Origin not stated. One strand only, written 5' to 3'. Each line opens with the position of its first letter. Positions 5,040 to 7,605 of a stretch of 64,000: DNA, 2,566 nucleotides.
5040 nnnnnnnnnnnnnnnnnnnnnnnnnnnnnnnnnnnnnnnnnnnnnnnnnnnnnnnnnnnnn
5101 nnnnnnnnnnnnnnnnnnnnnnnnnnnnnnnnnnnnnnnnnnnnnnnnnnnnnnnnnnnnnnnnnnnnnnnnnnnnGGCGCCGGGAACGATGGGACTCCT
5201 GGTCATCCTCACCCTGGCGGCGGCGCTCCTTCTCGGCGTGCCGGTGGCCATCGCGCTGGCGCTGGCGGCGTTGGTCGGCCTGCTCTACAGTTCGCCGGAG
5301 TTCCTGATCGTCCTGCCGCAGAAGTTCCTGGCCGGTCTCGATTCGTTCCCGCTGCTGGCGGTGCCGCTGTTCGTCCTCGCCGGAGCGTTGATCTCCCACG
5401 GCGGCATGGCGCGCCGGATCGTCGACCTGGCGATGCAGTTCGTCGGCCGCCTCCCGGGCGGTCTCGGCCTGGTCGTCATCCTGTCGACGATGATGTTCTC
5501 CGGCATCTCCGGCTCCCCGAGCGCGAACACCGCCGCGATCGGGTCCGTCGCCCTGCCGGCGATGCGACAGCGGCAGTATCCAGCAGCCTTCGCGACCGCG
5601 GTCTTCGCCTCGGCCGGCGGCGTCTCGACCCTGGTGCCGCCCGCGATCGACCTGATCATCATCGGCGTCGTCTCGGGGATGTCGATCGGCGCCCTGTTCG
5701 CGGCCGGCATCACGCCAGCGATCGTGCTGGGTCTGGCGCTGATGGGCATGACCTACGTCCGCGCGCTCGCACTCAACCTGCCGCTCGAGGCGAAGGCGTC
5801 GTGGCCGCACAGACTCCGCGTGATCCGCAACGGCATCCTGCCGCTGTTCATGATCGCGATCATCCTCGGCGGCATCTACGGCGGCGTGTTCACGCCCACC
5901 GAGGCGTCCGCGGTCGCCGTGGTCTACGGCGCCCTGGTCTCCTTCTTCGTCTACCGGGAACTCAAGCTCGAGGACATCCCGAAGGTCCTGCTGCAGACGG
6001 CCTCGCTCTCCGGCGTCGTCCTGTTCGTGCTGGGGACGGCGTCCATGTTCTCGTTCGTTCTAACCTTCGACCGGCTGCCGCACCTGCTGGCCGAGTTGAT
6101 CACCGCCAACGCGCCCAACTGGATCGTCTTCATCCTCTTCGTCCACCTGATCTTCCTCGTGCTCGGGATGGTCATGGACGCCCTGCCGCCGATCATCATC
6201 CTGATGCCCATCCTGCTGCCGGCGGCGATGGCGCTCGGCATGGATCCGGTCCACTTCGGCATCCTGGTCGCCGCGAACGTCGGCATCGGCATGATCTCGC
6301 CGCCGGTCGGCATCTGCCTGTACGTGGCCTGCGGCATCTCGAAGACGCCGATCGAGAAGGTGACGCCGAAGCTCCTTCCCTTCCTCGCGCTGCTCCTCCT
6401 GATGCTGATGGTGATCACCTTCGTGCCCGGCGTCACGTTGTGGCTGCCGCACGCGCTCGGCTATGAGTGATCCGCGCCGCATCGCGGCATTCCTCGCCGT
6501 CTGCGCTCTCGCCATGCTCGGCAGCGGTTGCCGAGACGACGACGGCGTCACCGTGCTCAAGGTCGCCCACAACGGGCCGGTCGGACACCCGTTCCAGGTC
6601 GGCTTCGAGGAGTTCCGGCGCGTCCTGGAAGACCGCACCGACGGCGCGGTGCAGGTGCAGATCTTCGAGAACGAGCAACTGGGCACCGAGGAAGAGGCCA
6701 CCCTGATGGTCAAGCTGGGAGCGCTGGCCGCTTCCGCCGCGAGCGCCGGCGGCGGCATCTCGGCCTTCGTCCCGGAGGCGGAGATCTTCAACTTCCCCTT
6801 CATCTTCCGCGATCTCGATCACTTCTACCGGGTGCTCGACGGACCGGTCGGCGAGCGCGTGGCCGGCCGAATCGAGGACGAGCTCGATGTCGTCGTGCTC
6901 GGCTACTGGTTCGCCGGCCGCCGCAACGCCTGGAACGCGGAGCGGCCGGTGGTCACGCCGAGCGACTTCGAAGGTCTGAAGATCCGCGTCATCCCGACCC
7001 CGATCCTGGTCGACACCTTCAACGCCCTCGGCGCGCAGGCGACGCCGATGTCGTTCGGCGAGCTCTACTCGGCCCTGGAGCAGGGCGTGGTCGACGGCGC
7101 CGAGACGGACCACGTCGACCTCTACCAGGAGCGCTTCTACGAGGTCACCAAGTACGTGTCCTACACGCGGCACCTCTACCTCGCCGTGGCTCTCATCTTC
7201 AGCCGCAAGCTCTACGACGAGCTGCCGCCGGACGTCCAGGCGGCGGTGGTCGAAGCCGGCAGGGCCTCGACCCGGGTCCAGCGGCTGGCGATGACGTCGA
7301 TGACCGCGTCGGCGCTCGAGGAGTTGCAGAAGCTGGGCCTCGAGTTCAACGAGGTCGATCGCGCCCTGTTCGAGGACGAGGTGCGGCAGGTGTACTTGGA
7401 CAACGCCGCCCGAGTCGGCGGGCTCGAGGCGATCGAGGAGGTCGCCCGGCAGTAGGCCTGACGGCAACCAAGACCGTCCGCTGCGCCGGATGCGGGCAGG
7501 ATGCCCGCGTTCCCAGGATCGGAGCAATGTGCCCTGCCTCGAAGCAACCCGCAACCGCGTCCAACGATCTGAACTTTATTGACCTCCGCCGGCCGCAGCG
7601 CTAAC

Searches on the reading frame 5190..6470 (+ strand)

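Call 5: search_protein_families(library=pfam, proteins=[window:5190-6470:+])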
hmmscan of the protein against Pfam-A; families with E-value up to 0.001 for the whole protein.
window:5190-6470:+ (426 aa): 1 family
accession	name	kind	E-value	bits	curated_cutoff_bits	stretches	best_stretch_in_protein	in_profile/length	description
PF06808.19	DctM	-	2.1e-114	383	23.8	1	7-414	2-412/413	Tripartite ATP-independent periplasmic transporter, DctM component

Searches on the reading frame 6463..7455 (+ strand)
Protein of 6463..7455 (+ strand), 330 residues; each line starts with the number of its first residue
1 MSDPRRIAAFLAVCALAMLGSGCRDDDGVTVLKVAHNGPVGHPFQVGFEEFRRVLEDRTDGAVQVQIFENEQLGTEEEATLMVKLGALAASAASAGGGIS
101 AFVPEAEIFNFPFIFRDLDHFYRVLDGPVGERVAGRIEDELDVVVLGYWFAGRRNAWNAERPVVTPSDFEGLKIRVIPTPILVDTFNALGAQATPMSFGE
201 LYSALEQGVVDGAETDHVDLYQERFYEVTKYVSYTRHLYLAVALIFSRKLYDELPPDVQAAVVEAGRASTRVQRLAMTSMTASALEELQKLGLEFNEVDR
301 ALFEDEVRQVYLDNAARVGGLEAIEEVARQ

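Call 5: search_protein_families(library=pfam, proteins=[window:6463-7455:+])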
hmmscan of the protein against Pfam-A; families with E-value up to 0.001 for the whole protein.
window:6463-7455:+ (330 aa): 1 family
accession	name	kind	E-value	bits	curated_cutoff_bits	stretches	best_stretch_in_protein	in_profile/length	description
PF03480.18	DctP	-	1.3e-69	235.2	23.4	1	35-313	2-281/286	Bacterial extracellular solute-binding protein, family 7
